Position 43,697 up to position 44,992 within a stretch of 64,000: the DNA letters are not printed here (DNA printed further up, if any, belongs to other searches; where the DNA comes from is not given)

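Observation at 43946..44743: Canonical PP2C/SpoIIE-type Ser/Thr phosphatase domain inside the megaprotein (approx. residues 4195-4460)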

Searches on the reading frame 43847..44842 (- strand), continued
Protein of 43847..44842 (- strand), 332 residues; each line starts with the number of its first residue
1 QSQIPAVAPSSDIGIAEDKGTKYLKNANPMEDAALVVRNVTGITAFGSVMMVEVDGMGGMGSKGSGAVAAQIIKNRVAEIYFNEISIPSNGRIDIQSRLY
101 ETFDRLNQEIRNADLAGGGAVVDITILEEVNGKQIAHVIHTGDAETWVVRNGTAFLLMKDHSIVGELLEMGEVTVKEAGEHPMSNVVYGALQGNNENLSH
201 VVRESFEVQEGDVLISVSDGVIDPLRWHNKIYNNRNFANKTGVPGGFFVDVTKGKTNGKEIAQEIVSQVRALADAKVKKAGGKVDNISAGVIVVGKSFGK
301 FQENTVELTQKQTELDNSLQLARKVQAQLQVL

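Call 44: fold_search(model_id=the predicted structure, library=pdb)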
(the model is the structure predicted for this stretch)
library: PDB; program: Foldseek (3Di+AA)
matches with E <= 10: 417; with E <= 0.001: 159
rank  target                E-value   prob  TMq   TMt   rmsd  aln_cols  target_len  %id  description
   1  1txo_B                1.6e-16  1.00  0.64  0.78   4.4       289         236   19  Crystal structure of the Mycobacterium tuberculosis serine/threonine phosphatase PstP/Ppp at 1.95 A. (released 2004-11-23)
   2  1txo_A                2.6e-16  1.00  0.65  0.79   4.1       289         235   19  Crystal structure of the Mycobacterium tuberculosis serine/threonine phosphatase PstP/Ppp at 1.95 A. (released 2004-11-23)
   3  2xzv                  1.1e-15  1.00  0.66  0.80   4.6       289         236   19  The cyanobacterial PP2C-like phosphatase tPphA requires three metals in the catalytic center for efficient catalysis (released 2011-02-09)
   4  2pk0_D                2.4e-15  1.00  0.70  0.82   3.7       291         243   21  Structure of the S. agalactiae serine/threonine phosphatase at 2.65 resolution (released 2007-06-12)
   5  2jfr                  3.2e-15  1.00  0.65  0.79   4.4       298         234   21  Crystal structure of the PPM Ser-Thr phosphatase MsPP from Mycobacterium smegmatis in complex with phosphate at 0.83 A r (released 2007-07-24)
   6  2jfs                  3.2e-15  1.00  0.63  0.77   4.6       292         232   22  Crystal structure of the PPM Ser-Thr phosphatase MsPP from Mycobacterium smegmatis in complex with cacodylate (released 2007-07-24)
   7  2y09                  6.4e-15  1.00  0.69  0.84   3.7       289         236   18  The cyanobacterial PP2C-like phosphatase tPphA requires three metals in the catalytic center for efficient catalysis (released 2011-02-09)
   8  6jkv_A                6.4e-15  1.00  0.62  0.76   4.9       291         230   21  PppA, a key regulatory component of T6SS in Pseudomonas aeruginosa (released 2019-06-26)
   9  2pk0_C                6.8e-15  1.00  0.70  0.83   3.5       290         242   21  Structure of the S. agalactiae serine/threonine phosphatase at 2.65 resolution (released 2007-06-12)
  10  6jkv_B                7.2e-15  1.00  0.63  0.79   4.5       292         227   21  PppA, a key regulatory component of T6SS in Pseudomonas aeruginosa (released 2019-06-26)
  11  6ihw                  1.4e-14  1.00  0.68  0.78   4.2       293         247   19  Crystal structure of bacterial serine phosphatase bearing R161K mutation (released 2019-08-07)
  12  2cm1                  1.5e-14  1.00  0.65  0.80   4.4       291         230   19  Crystal structure of the catalytic domain of serine threonine protein phosphatase PstP in complex with 2 Manganese ions. (released 2007-06-12)
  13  5d2u                  1.8e-14  1.00  0.69  0.82   4.1       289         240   20  Crystal structure of tPphA Variant - H39A (released 2016-05-04)
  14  5f1m                  1.8e-14  1.00  0.68  0.77   4.2       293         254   19  Crystal structure of Serine/threonine phosphatase Stp1 from Staphylococcus aureus (released 2016-08-24)
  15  2pk0_A                2.2e-14  1.00  0.69  0.80   3.9       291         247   21  Structure of the S. agalactiae serine/threonine phosphatase at 2.65 resolution (released 2007-06-12)
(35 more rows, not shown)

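Call 48: search_protein_families(library=ncbifam, proteins=[window:43937-44815:-], max_evalue=1)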
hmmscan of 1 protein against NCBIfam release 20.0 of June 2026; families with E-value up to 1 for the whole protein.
window:43937-44815:- (293 aa): 1 family
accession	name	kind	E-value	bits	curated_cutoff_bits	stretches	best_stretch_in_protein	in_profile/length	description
NF033484.1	Stp1_PP2C_phos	equivalog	9.3e-19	67.8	230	1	40-216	25-191/232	Stp1/IreP family PP2C-type Ser/Thr phosphatase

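Call 49: find_related_loci(query=A2, collection=metagenome_contigs, flank=10000)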
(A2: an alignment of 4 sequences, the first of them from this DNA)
Query A2 (290 aa) in metagenome_contigs; peptide patterns used: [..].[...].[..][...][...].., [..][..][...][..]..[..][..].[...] (x = any residue, [..] = any of these).
62 stretches matched a pattern; 3 encode a relative of the query (tblastn E <= 1e-3); 3 distinct loci.
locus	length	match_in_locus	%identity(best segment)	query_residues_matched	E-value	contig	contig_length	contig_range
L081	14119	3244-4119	39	7-279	2e-53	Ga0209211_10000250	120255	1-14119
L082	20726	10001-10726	36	4-252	8e-43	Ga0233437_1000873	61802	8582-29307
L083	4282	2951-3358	30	50-182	1e-10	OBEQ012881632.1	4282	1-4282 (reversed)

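Call 57: search_protein_families(library=pfam, proteins=[L082:2-10501:+, L082:10202-20725:+], max_evalue=0.001)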
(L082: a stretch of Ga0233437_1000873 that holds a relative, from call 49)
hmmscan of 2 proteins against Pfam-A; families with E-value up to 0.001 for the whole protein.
L082:2-10501:+ (3500 aa): 1 family
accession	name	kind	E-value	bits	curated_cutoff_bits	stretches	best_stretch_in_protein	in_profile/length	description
PF00481.26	PP2C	-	0.00087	19.5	20.3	0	3421-3473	93-142/255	Protein phosphatase 2C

L082:10202-20725:+ (3508 aa): 3 families
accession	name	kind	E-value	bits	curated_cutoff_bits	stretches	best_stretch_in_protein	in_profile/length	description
PF13472.12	Lipase_GDSL_2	-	3.9e-12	47.5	32.9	1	362-531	2-177/178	GDSL-like Lipase/Acylhydrolase family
PF00657.28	Lipase_GDSL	-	1.1e-07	32.7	23.6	1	359-535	1-206/208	GDSL-like Lipase/Acylhydrolase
PF00481.26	PP2C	-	0.00027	21.1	20.3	0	23-73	95-142/255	Protein phosphatase 2C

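Call 59: search_solved_structures(query=A2, max_evalue=0.00001, show_alignments=3)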
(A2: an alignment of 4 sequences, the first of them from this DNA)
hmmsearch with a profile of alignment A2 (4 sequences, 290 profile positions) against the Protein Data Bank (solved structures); distinct sequences matched with E-value up to 0.00001: 17.
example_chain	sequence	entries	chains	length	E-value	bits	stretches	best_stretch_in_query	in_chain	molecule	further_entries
1txo_A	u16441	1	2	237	3.1e-21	79.4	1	26-216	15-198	Putative Bacterial Enzyme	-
2cm1_A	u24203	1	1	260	4e-21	79.1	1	26-216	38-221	SERINE THREONINE PROTEIN PHOSPHATASE PSTP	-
2pk0_A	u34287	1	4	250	6.9e-20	75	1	38-231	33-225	Serine/threonine protein phosphatase Stp1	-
5d2u_A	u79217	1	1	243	1.4e-18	70.7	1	41-216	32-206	Protein serin-threonin phosphatase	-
2j82_A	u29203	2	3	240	1.7e-18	70.5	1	41-216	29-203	PROTEIN SERINE-THREONINE PHOSPHATASE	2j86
5iti_A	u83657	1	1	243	1.7e-18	70.4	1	41-216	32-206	Protein serin-threonin phosphatase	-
2y09_A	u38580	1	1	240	1.5e-17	67.3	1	41-216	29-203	PROTEIN SERIN-THREONIN PHOSPHATASE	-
2xzv_A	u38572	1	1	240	3.2e-17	66.2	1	41-216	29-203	PROTEIN SERIN-THREONIN PHOSPHATASE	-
6ihl_A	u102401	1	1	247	5.3e-16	62.2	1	17-224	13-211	Phosphorylated protein phosphatase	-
6ihr_A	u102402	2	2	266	6.7e-16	61.9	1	17-224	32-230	Phosphorylated protein phosphatase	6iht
6ihs_A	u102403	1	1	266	6.7e-16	61.9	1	17-224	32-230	Phosphorylated protein phosphatase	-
5f1m_A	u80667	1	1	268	6.8e-16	61.9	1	17-224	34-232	Phosphorylated protein phosphatase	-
6ihw_A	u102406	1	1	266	1.2e-15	61.1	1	17-224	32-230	Phosphorylated protein phosphatase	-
6ihv_A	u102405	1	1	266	1.7e-15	60.6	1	17-224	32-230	Phosphorylated protein phosphatase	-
6ihu_A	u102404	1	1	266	2.4e-15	60.1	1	17-224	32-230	Phosphorylated protein phosphatase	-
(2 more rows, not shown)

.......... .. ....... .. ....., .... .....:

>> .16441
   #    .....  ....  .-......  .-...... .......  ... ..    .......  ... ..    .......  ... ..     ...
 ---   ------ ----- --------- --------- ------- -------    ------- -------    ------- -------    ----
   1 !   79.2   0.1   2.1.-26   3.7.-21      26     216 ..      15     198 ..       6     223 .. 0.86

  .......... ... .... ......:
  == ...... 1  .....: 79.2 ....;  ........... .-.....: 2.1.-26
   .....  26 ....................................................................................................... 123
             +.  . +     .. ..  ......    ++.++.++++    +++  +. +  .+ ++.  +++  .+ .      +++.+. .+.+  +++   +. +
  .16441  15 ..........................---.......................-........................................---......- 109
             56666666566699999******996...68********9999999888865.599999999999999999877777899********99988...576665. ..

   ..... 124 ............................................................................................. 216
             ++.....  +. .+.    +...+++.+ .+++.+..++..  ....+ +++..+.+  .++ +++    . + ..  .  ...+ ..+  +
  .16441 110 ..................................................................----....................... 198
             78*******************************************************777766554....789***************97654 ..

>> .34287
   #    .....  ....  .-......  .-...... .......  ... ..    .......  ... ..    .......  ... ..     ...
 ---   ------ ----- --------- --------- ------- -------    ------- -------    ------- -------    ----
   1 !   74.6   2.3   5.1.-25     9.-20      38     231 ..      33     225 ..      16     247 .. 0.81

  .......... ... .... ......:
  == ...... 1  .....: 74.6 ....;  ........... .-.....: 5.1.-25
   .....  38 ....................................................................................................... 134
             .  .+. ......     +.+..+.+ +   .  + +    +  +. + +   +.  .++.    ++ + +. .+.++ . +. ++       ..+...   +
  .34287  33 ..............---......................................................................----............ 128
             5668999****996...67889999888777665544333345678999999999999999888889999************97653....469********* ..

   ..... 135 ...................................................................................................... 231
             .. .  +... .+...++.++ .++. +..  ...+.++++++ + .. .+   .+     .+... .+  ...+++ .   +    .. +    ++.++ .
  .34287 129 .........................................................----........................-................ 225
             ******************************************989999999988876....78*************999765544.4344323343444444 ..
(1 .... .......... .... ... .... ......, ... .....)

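Call 82: search_protein_families(library=pfam, proteins=[window:43937-44815:-, L082:10001-10900:+], max_evalue=10)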
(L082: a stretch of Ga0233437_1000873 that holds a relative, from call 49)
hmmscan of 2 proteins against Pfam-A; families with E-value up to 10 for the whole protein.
window:43937-44815:- (293 aa): 1 family
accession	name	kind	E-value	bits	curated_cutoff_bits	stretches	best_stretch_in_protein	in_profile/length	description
PF07228.17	SpoIIE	-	0.0043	17.4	25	1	190-229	111-150/192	Stage II sporulation protein E (SpoIIE)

L082:10001-10900:+ (300 aa): 2 families
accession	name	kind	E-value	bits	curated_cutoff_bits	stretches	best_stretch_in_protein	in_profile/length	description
PF00481.26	PP2C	-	5.4e-05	23.4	20.3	1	87-140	92-142/255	Protein phosphatase 2C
PF07228.17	SpoIIE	-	0.00016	22.1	25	1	180-204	111-135/192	Stage II sporulation protein E (SpoIIE)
